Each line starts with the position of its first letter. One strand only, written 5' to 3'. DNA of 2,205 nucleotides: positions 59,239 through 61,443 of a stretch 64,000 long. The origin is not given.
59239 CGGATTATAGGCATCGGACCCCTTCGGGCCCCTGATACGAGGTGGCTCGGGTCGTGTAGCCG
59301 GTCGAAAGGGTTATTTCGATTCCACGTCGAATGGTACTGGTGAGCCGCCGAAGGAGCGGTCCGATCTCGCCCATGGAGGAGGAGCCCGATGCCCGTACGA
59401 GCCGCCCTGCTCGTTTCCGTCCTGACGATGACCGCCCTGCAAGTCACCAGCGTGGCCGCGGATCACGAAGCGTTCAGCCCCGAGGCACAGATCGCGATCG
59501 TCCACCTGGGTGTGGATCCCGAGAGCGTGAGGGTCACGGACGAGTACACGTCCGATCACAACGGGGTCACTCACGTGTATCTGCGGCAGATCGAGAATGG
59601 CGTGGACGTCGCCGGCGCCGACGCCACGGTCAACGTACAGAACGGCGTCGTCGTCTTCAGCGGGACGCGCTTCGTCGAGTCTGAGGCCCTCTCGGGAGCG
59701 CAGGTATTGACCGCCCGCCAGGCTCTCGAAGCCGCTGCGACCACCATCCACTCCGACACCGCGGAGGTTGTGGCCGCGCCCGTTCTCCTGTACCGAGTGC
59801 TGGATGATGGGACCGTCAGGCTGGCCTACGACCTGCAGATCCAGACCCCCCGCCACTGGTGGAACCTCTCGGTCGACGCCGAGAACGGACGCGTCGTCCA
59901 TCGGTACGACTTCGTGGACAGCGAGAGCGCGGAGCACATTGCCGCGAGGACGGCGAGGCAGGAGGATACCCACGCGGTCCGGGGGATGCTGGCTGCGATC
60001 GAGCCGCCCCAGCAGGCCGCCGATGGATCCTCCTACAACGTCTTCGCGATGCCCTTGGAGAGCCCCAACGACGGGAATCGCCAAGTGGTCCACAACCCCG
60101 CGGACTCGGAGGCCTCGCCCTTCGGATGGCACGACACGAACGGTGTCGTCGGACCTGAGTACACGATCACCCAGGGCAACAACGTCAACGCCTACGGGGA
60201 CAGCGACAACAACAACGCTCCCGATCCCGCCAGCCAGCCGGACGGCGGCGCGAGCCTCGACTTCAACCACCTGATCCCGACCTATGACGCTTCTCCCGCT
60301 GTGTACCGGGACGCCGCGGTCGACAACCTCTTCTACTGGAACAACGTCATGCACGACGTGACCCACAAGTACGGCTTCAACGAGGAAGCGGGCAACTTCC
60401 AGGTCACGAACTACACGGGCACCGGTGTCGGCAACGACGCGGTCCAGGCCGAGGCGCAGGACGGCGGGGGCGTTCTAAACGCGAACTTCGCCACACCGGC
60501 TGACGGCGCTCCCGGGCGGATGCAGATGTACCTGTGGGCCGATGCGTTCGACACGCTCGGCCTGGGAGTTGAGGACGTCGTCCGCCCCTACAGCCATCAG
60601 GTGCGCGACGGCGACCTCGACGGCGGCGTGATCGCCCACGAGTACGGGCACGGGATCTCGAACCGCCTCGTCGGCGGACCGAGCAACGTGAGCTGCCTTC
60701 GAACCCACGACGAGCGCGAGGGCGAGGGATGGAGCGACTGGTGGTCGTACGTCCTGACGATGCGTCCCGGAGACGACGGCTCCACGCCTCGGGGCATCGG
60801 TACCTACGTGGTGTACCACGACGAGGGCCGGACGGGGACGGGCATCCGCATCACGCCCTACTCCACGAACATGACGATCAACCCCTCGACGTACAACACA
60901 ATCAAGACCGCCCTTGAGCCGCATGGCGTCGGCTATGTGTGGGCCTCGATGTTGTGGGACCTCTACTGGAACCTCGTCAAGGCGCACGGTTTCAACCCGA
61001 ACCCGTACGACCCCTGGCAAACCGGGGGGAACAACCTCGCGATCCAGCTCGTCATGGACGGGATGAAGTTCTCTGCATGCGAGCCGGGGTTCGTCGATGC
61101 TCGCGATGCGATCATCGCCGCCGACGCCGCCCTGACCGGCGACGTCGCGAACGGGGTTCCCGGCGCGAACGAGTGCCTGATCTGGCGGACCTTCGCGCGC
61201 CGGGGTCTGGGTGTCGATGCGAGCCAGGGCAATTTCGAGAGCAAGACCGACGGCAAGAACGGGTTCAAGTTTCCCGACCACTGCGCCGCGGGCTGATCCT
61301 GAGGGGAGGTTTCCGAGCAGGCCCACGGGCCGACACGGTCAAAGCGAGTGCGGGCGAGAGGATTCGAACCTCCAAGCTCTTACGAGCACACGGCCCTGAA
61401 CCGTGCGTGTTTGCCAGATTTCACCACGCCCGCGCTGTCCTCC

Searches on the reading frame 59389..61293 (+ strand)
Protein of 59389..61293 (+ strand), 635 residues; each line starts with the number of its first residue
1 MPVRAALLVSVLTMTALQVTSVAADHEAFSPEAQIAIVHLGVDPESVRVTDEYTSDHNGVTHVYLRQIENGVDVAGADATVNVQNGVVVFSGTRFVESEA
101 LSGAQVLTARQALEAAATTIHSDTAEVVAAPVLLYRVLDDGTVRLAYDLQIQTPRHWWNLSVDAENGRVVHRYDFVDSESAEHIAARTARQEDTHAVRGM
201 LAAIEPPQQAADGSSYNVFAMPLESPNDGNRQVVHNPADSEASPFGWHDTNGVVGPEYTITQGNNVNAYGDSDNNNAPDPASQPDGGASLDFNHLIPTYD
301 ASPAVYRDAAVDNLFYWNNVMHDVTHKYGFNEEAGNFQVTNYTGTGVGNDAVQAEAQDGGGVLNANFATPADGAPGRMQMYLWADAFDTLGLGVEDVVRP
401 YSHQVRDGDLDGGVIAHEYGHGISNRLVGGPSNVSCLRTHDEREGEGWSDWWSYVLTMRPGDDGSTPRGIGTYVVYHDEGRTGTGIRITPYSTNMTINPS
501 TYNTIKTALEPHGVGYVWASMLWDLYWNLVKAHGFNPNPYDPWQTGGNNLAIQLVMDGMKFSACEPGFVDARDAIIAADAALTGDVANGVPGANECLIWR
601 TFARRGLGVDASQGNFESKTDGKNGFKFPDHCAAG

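Call 75: search_protein_families(library=pfam, proteins=[window:59389-61293:+], max_evalue=0.00001)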
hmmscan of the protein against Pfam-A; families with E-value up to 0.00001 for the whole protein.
window:59389-61293:+ (635 aa): 2 families
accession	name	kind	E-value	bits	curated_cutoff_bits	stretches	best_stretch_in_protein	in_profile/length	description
PF02128.21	Peptidase_M36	-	6.5e-138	460.4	23.3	1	215-611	1-368/368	Fungalysin metallopeptidase (M36)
PF07504.19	FTP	-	4e-10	39.8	21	1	47-89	3-45/51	Fungalysin/Thermolysin Propeptide Motif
